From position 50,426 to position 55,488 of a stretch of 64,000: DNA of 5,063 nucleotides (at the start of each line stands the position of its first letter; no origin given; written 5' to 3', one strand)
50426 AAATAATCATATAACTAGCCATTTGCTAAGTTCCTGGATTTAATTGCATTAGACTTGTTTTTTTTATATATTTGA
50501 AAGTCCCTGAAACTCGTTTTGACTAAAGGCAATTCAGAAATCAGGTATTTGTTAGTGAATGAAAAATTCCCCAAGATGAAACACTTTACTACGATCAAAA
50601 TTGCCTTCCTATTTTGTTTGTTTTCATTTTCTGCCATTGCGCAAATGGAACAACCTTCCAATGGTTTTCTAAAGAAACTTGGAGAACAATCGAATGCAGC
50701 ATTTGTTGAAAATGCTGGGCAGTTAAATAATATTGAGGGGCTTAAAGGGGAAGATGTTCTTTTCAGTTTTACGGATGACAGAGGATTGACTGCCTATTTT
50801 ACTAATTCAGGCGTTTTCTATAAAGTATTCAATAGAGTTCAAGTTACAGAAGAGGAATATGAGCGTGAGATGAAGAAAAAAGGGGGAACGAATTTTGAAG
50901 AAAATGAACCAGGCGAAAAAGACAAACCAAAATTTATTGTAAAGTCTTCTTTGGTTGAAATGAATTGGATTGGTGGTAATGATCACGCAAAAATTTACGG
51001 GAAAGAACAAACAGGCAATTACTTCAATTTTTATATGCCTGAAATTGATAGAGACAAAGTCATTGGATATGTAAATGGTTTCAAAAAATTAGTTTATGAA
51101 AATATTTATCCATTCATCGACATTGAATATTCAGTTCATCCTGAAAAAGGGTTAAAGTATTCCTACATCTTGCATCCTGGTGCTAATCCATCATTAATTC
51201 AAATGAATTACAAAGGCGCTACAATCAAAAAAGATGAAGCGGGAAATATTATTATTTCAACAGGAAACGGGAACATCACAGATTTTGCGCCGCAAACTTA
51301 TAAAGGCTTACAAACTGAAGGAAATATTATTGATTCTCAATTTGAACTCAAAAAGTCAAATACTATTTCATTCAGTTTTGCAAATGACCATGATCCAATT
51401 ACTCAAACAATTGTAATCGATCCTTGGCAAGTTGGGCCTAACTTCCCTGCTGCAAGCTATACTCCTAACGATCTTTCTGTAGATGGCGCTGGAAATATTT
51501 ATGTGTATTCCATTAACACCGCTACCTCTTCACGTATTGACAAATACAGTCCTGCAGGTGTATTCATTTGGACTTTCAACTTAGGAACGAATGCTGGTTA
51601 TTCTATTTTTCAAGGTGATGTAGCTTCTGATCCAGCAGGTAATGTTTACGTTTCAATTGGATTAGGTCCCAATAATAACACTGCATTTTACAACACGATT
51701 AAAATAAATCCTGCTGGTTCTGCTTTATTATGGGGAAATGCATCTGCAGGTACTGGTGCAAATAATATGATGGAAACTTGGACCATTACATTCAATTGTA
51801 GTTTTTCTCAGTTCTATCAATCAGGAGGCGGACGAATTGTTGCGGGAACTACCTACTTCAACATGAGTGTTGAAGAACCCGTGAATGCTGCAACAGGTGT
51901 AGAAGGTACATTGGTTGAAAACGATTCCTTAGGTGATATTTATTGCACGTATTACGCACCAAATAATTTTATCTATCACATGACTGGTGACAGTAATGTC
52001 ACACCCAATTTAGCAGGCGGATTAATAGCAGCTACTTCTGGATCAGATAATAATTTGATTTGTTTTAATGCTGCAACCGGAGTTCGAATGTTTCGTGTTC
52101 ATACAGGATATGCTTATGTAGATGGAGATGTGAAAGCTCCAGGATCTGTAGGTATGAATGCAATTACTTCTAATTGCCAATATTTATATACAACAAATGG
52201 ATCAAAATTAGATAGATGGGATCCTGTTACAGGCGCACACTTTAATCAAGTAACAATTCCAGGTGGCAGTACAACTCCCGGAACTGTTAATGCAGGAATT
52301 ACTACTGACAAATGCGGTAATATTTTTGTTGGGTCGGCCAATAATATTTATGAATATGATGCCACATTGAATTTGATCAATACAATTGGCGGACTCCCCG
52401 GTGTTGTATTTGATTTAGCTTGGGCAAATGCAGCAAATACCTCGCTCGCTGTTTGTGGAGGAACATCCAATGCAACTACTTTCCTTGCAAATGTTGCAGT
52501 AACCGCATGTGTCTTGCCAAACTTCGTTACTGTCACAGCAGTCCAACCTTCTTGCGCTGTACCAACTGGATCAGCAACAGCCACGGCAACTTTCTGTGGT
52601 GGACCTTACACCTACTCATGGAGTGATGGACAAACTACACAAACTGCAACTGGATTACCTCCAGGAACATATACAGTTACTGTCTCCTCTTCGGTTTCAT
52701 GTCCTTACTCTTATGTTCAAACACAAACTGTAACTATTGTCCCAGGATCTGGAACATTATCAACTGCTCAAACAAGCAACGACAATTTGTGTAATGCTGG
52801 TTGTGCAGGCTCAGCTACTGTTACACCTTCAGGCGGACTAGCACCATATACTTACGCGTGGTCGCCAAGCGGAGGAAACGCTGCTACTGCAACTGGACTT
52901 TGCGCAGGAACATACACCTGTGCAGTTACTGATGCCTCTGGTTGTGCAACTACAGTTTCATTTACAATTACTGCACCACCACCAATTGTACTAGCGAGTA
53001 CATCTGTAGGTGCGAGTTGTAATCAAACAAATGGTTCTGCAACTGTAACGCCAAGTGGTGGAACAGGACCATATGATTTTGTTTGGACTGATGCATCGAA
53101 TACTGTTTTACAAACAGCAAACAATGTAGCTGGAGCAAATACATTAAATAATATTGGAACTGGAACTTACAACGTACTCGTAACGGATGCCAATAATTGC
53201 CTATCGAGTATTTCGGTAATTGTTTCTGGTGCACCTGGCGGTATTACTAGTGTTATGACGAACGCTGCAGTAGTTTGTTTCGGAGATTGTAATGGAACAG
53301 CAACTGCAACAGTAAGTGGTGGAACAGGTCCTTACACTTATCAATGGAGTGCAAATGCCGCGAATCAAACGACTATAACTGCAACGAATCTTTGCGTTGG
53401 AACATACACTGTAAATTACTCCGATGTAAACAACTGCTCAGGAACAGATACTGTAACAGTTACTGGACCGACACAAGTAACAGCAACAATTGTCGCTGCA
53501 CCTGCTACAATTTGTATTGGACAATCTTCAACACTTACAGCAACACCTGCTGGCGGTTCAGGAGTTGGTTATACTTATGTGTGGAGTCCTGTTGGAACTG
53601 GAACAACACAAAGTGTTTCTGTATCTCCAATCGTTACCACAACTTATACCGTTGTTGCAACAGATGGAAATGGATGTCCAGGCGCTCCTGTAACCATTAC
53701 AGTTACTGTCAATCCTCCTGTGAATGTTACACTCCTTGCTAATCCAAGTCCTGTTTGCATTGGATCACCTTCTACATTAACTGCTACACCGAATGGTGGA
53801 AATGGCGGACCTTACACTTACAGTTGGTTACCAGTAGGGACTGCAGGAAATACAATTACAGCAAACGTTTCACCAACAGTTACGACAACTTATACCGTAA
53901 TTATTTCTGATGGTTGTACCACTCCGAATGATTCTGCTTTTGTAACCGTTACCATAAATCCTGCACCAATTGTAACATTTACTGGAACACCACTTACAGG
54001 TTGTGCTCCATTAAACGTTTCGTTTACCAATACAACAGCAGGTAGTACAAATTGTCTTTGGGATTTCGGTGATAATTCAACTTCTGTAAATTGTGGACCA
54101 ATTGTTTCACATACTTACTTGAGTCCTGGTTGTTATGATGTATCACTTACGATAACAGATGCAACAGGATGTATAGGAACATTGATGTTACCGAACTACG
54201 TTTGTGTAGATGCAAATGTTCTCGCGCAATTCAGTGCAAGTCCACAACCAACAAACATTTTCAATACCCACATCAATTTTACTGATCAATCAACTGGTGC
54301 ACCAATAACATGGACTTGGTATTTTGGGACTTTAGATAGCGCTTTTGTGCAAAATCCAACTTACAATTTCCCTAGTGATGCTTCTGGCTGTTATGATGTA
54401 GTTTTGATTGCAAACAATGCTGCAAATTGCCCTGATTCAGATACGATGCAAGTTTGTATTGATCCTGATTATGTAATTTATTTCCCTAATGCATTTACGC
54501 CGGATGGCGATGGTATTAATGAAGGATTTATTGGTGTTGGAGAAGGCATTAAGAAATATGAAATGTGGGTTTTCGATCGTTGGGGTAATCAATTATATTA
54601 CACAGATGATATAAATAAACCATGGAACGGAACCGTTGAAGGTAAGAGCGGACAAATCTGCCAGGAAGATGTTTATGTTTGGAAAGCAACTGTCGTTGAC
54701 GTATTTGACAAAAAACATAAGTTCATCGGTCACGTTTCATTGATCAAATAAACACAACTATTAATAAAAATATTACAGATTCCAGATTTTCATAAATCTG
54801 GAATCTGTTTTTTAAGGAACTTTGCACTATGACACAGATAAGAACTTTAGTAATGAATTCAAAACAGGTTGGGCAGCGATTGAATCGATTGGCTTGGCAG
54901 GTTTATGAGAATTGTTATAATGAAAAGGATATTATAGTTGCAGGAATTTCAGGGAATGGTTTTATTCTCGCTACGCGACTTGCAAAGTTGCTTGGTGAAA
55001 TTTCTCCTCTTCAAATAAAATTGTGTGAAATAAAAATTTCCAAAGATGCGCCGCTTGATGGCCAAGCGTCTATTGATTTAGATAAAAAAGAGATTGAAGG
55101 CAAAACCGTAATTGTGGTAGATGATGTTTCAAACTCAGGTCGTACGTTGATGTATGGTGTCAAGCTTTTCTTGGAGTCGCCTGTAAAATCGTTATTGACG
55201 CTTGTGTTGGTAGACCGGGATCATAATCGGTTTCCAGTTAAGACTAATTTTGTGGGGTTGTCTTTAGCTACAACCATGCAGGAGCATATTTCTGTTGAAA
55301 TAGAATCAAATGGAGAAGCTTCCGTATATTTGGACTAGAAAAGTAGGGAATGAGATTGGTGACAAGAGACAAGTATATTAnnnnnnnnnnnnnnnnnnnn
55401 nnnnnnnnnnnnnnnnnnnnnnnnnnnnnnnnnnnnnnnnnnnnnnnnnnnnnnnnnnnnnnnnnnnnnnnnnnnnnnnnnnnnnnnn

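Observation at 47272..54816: Tandem giant type-B CTD adhesin paralogs with a 3' identity gradient and conserved terminator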

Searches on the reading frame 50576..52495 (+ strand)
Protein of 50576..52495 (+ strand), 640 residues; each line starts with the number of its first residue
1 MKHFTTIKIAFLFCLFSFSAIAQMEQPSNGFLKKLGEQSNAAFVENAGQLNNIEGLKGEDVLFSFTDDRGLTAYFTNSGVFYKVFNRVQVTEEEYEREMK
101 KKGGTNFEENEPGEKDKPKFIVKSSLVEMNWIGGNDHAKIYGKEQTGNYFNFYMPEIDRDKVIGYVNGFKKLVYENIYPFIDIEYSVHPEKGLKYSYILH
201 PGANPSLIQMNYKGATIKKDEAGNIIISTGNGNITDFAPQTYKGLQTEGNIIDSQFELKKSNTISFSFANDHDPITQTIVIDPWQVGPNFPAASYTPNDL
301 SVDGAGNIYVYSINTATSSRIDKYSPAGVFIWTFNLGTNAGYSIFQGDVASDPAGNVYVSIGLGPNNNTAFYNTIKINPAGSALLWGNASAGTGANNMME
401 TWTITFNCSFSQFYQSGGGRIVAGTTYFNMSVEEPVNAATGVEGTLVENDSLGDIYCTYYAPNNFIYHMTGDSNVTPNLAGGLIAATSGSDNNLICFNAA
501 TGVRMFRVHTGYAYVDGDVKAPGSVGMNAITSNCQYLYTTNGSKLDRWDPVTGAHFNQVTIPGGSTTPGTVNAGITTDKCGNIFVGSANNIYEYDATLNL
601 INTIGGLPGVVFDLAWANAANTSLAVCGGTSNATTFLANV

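Call 61: find_homologous_proteins(query=window:50576-52495:+)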
Query window:50576-52495:+ (640 aa): 18 proteins with E <= 0.001 among 8000 candidates.
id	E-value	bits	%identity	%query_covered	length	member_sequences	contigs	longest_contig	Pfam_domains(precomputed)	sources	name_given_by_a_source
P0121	1.3e-59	221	29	92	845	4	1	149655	PF13573.13,PF13585.13,PF25778.2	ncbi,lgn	-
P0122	2.0e-59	220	29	98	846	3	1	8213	PF13573.13,PF13585.13,PF25778.2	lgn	-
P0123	5.7e-58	215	30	93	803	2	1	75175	PF18962.8,PF25778.2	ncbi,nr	ncbi:MAG: T9SS type A sorting domain-containing protein [Bacteroidetes bacterium]|nr:T9SS type A sor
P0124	4.8e-49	186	30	98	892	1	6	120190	PF18962.8,PF25778.2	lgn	-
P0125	3.1e-47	180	31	92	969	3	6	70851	PF18962.8,PF25778.2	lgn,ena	-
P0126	8.7e-30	122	28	92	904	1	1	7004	PF13573.13,PF13585.13,PF25778.2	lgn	-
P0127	2.7e-17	81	31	43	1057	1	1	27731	PF13573.13,PF25778.2,PF06739.18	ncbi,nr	ncbi:MAG: SBBP repeat-containing protein [Bacteroidetes bacterium]|nr:SBBP repeat-containing protein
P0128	8.5e-14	69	31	36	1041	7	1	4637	PF25778.2,PF06739.18,PF13946.12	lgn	-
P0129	1.5e-12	65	25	59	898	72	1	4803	PF22073.3,PF24771.4,PF15780.12,PF07610.18,PF25778.2,PF24507.2,PF06739.18,PF22544.3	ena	-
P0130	1.5e-11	62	33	18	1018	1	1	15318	PF07494.18,PF24170.3,PF18962.8,PF06739.18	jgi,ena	-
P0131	1.8e-9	55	28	32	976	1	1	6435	PF18962.8,PF25778.2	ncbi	-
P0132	6.3e-9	53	26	42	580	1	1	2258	PF25778.2,PF06739.18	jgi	jgi:hypothetical protein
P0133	1.4e-8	52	25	50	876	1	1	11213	PF25778.2,PF06739.18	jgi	jgi:hypothetical protein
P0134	9.6e-8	49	26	44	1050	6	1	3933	PF00801.27,PF25778.2,PF06739.18,PF18911.7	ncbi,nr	ncbi:MAG TPA: PKD domain-containing protein, partial [Segetibacter sp.]|nr:PKD domain-containing pro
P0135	3.4e-7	48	24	48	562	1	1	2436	PF25778.2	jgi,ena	-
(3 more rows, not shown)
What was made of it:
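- The DUF7948 passenger family occurs with either type-A or type-B CTDs in the database (call 61).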

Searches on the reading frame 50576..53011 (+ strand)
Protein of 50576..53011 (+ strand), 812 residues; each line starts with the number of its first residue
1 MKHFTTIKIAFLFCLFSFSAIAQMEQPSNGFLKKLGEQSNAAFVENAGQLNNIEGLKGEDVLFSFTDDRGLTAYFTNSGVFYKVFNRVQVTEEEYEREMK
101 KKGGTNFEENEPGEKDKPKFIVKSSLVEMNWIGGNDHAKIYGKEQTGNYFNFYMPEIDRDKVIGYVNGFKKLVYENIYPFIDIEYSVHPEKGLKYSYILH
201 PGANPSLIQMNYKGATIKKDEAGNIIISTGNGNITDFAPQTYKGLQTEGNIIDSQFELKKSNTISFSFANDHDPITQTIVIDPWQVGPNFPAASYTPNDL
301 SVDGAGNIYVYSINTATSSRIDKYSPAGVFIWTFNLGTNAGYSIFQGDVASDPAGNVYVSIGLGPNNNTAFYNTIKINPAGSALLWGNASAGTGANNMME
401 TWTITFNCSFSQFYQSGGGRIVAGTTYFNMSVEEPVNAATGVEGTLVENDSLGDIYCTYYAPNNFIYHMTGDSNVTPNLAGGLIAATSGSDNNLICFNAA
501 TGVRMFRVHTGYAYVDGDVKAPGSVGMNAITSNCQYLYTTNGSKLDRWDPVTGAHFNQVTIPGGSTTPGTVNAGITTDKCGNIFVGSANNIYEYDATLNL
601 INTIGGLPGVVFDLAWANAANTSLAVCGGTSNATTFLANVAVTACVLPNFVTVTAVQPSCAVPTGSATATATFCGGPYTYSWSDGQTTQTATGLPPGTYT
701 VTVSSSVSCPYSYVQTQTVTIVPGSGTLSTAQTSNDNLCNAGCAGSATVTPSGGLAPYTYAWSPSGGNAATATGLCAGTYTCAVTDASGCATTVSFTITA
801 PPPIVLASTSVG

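Call 42: find_related_loci(query=window:50576-53011:+, collection=metagenome_contigs, flank=10000)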
Query window:50576-53011:+ (812 aa) in metagenome_contigs; peptide patterns used: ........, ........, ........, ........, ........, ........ (x = any residue, [..] = any of these).
276 stretches matched a pattern; 209 encode a relative of the query (tblastn E <= 1e-3); the best 80 are kept; 76 distinct loci.
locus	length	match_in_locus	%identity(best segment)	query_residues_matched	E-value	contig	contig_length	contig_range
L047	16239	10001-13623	35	11-810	3e-88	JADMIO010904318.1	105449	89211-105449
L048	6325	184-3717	32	1-811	5e-87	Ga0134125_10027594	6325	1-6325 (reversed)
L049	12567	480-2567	43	31-713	2e-161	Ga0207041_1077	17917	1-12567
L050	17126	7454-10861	32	39-809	2e-83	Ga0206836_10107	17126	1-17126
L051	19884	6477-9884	32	39-809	2e-83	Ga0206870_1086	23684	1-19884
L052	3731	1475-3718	33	43-812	2e-75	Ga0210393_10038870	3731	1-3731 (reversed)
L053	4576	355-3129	31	3-811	2e-70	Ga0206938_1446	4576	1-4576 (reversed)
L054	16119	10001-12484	29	12-807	7e-63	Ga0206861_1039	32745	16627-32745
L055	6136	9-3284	32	74-811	7e-62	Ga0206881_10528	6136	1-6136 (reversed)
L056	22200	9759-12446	29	1-806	1e-56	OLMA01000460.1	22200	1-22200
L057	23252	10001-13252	30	43-810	9e-56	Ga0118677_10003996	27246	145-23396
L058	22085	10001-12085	29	43-773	3e-55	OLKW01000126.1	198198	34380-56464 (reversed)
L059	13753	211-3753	35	497-811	2e-32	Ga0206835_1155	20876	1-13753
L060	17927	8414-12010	51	647-811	6e-28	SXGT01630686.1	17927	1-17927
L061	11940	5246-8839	49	647-811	7e-25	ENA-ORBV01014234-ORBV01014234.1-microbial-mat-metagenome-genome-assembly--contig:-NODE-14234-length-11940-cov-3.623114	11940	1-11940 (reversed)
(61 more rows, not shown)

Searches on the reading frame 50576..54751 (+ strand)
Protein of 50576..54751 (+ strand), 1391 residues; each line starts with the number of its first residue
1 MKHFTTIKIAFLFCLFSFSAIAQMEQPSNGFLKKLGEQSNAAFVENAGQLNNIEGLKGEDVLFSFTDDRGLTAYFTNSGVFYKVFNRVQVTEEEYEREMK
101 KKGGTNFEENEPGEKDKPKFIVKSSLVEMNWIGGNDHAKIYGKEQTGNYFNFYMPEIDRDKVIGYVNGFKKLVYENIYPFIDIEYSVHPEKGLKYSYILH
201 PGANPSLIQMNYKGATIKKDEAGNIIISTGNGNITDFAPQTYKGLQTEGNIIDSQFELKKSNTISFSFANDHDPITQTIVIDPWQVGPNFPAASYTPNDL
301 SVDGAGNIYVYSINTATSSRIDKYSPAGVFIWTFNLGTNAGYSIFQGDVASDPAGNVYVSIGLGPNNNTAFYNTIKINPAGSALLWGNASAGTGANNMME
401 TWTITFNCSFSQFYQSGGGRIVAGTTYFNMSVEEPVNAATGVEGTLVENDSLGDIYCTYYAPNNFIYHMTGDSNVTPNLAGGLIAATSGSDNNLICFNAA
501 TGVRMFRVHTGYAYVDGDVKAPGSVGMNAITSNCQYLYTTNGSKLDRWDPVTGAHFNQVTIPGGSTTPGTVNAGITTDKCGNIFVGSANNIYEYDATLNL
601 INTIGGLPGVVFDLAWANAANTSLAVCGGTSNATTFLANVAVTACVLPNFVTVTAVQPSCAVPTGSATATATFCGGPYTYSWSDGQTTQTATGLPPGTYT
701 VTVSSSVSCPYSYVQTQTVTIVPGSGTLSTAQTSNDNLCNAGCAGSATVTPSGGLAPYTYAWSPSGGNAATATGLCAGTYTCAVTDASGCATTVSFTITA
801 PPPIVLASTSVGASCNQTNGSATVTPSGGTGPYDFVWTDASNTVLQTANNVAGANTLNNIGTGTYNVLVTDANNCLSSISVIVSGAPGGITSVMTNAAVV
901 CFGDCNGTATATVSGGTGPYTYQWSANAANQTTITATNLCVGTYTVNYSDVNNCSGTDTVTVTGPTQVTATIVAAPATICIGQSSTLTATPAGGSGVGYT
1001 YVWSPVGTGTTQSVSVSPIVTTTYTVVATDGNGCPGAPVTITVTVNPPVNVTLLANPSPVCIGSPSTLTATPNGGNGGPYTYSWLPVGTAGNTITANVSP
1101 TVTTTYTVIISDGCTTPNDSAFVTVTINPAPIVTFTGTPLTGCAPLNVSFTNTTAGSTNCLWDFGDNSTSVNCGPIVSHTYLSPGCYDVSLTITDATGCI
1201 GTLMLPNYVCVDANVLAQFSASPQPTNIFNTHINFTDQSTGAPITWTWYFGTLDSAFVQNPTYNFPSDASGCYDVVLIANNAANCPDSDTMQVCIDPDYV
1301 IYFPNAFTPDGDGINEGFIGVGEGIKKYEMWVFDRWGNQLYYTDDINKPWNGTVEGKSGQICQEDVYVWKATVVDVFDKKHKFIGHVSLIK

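Call 7: search_protein_families(library=pfam, proteins=[window:50576-54751:+], max_evalue=0.01)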
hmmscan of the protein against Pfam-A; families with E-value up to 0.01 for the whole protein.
window:50576-54751:+ (1391 aa): 7 families
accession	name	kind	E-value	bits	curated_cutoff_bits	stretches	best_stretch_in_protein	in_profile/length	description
PF25778.1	DUF7948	-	1e-42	147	27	1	43-284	1-214/214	Domain of unknown function (DUF7948)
PF13573.12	SprB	-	1.7e-26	92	28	4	899-928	7-36/37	SprB repeat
PF18911.6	PKD_4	-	8.4e-17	61.4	27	2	1128-1200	1-75/85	PKD domain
PF00801.26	PKD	-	6.1e-14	52.2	23.5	2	1136-1198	5-70/80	PKD domain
PF13585.12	CHU_C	-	6.4e-09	36.3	27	1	1303-1380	3-77/86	CHU_C Type IX secretion signal domain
PF07495.19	Y_Y_Y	-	0.0042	17.4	26.6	0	690-721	31-62/65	Y_Y_Y domain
PF06739.17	SBBP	-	0.0063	16.9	20.5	0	285-310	5-28/38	Beta-propeller repeat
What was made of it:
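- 50576..53011 (+): Gene-2-specific N-terminal region: signal peptide, DUF7948, a beta-propeller-like region and SprB repeats. Pfam DUF7948 E = 1e-42 (call 7).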

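Call 13: search_protein_families(library=ncbifam, proteins=[window:50576-54751:+], max_evalue=0.001)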
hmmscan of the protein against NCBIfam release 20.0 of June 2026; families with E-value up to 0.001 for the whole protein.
window:50576-54751:+ (1391 aa): 1 family
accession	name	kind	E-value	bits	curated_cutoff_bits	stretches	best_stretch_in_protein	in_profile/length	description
TIGR04131.1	Bac_Flav_CTERM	domain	1.8e-09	37.6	35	1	1302-1390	2-84/85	T9SS type B sorting domain-containing protein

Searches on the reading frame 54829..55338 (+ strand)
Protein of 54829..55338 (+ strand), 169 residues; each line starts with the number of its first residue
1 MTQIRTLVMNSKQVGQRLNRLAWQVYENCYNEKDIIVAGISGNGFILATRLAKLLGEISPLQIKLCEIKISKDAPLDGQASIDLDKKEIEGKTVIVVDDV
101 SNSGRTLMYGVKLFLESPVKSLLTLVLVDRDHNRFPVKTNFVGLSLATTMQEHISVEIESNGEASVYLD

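Call 7: search_protein_families(library=pfam, proteins=[window:54829-55338:+], max_evalue=0.01)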
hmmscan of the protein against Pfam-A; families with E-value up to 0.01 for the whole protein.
window:54829-55338:+ (169 aa): 1 family
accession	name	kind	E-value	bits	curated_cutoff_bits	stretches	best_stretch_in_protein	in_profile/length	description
PF00156.33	Pribosyltran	-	2.3e-21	76.2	26.3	1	12-145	9-141/158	Phosphoribosyl transferase domain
